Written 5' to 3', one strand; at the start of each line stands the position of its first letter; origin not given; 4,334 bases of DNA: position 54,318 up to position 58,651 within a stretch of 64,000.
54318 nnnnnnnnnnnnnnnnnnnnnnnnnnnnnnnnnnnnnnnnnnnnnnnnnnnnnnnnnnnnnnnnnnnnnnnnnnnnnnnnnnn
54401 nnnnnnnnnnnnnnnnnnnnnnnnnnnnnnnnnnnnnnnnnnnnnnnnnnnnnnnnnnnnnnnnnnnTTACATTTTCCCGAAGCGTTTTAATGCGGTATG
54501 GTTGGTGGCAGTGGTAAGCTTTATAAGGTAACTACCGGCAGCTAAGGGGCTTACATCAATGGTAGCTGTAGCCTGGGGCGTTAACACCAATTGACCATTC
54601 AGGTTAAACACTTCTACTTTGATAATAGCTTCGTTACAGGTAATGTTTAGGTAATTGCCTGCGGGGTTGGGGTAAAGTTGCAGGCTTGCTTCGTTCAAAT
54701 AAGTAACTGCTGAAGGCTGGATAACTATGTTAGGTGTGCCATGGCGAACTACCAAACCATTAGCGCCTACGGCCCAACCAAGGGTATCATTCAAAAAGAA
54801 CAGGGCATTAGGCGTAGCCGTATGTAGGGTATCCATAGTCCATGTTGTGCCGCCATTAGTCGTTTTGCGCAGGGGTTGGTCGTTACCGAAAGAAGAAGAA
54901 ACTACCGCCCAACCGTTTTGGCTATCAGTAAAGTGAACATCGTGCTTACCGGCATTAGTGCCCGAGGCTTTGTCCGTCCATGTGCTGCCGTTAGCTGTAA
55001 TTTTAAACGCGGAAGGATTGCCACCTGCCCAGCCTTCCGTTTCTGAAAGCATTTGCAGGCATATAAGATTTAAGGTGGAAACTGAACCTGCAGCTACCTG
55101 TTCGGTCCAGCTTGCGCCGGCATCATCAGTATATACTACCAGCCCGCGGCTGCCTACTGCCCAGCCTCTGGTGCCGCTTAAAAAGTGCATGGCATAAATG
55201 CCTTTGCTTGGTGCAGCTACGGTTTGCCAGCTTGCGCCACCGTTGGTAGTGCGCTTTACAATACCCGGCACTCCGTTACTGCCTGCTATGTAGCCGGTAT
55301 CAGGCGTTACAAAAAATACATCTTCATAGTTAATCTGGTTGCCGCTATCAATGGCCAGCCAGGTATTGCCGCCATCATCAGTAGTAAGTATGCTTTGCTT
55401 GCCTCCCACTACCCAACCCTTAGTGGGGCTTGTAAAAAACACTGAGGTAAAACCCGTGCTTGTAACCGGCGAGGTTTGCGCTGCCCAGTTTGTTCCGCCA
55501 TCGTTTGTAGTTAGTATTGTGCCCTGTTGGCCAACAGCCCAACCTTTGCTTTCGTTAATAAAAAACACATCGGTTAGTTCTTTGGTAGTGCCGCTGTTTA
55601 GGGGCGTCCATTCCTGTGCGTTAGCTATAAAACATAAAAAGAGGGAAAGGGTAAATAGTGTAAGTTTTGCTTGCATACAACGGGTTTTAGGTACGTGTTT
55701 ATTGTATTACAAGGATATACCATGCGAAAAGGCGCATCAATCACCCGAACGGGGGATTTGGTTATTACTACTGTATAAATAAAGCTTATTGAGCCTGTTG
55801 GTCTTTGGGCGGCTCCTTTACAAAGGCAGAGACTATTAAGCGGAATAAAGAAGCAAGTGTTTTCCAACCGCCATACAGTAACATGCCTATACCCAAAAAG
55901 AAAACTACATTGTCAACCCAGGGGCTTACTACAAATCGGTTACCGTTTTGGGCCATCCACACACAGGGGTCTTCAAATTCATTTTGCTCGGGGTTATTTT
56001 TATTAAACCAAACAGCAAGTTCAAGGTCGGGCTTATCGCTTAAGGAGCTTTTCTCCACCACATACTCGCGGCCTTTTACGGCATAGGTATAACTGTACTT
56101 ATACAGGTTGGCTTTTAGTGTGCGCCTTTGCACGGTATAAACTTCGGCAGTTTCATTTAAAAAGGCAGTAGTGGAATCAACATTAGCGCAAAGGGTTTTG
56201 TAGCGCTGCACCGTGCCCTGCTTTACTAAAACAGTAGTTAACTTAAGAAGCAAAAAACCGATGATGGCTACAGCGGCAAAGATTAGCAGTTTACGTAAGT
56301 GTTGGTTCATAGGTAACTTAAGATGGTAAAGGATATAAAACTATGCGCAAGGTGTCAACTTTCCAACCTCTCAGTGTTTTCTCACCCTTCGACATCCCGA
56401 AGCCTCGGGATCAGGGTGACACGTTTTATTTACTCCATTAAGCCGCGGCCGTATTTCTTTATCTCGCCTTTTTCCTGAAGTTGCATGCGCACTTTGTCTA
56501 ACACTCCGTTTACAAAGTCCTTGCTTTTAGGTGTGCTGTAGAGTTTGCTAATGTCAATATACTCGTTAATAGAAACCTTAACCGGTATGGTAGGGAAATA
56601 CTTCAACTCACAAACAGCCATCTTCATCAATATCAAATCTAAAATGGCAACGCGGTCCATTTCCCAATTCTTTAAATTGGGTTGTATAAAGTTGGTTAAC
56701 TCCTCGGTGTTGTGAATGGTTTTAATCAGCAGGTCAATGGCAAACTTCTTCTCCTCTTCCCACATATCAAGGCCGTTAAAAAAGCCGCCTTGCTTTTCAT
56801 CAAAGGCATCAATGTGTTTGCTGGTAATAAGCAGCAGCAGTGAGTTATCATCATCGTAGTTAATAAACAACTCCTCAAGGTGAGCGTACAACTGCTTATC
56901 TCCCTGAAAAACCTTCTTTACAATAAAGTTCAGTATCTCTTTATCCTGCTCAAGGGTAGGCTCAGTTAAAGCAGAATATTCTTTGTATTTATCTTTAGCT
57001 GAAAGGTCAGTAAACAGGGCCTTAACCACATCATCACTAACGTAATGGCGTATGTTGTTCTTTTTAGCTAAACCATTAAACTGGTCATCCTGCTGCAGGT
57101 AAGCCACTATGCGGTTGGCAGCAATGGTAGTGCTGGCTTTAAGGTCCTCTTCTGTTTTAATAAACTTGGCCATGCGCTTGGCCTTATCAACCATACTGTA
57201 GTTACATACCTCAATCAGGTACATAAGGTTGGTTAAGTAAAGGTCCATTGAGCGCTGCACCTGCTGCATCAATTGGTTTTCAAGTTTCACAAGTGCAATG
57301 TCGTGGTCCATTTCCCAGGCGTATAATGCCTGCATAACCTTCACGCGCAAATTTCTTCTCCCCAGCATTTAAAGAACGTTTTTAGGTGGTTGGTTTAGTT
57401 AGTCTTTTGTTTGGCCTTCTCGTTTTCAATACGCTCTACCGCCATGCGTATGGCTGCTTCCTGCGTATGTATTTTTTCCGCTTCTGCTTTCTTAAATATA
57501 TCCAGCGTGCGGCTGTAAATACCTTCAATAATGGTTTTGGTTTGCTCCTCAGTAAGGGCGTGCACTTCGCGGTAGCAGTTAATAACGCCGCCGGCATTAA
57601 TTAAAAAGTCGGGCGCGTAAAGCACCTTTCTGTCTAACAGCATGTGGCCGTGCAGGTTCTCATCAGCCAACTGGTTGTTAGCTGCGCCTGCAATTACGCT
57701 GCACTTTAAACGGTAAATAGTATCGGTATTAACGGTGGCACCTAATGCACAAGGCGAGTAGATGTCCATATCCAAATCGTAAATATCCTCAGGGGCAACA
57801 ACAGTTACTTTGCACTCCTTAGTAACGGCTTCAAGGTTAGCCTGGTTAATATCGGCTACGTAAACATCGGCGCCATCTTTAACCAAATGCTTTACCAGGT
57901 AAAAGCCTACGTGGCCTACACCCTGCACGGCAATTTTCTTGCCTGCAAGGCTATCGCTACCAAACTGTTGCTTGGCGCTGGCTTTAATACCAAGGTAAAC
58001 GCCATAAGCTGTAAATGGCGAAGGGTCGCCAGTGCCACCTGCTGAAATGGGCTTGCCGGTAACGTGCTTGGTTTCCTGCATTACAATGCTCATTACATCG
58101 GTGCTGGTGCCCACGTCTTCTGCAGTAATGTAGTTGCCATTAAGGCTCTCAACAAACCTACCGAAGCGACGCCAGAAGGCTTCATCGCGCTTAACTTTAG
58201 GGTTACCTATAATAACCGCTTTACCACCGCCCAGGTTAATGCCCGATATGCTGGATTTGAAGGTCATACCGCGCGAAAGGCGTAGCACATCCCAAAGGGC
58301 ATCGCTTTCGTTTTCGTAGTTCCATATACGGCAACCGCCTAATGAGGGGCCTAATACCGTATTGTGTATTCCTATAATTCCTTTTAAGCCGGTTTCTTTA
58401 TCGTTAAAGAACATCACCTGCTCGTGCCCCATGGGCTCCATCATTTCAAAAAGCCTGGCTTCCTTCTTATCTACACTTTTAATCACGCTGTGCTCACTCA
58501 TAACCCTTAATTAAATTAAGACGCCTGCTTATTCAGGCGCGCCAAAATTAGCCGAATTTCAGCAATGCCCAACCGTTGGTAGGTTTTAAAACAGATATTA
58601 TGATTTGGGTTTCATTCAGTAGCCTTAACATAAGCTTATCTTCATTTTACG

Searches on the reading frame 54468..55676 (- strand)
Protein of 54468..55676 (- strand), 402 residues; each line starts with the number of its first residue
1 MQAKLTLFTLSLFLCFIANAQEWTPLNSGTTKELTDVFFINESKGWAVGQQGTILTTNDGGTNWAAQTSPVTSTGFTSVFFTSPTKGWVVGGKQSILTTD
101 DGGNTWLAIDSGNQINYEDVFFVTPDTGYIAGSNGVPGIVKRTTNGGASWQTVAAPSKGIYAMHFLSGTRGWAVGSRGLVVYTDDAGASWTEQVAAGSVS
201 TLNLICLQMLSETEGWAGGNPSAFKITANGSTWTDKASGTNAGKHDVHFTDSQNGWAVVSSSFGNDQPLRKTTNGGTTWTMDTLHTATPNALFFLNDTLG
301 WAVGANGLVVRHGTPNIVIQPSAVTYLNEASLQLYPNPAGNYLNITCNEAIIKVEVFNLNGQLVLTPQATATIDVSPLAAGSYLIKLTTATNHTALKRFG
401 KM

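Call 20: search_protein_families(library=pfam, proteins=[window:54468-55676:-], max_evalue=0.001)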
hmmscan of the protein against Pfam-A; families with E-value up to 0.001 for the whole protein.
window:54468-55676:- (402 aa): 3 families
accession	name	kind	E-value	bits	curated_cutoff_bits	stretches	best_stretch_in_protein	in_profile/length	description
PF14870.12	PSII_BNR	-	4.3e-30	105.4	27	3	77-154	21-98/303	Photosynthesis system II assembly factor YCF48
PF18962.6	Por_Secre_tail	-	1.2e-12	48.3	27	1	334-397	1-71/75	Secretion system C-terminal sorting domain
PF15902.12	Sortilin-Vps10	-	1.2e-05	24.7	33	0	44-112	37-106/446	Sortilin, neurotensin receptor 3,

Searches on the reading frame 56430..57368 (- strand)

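Call 17: search_protein_families(library=pfam, proteins=[window:56430-57368:-], max_evalue=0.001)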
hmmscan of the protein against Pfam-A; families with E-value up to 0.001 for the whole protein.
window:56430-57368:- (312 aa): 1 family
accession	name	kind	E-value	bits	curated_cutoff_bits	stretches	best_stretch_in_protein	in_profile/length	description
PF01029.23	NusB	-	3.9e-24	86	23.1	1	196-293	34-131/133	NusB family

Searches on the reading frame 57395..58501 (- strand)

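Call 17: search_protein_families(library=pfam, proteins=[window:57395-58501:-], max_evalue=0.001)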
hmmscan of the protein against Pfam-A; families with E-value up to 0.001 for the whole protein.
window:57395-58501:- (368 aa): 3 families
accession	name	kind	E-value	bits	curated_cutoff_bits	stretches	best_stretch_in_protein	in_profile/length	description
PF02812.23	ELFV_dehydrog_N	-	2.8e-30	105.1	25.3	1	26-146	1-129/129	Glu/Leu/Phe/Val dehydrogenase, dimerisation domain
PF00208.27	ELFV_dehydrog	-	1.7e-20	74.2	23.4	2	223-364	89-239/241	Glutamate/Leucine/Phenylalanine/Valine dehydrogenase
PF01488.26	Shikimate_DH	-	0.00068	20.2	24.3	0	176-237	3-63/138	Shikimate / quinate 5-dehydrogenase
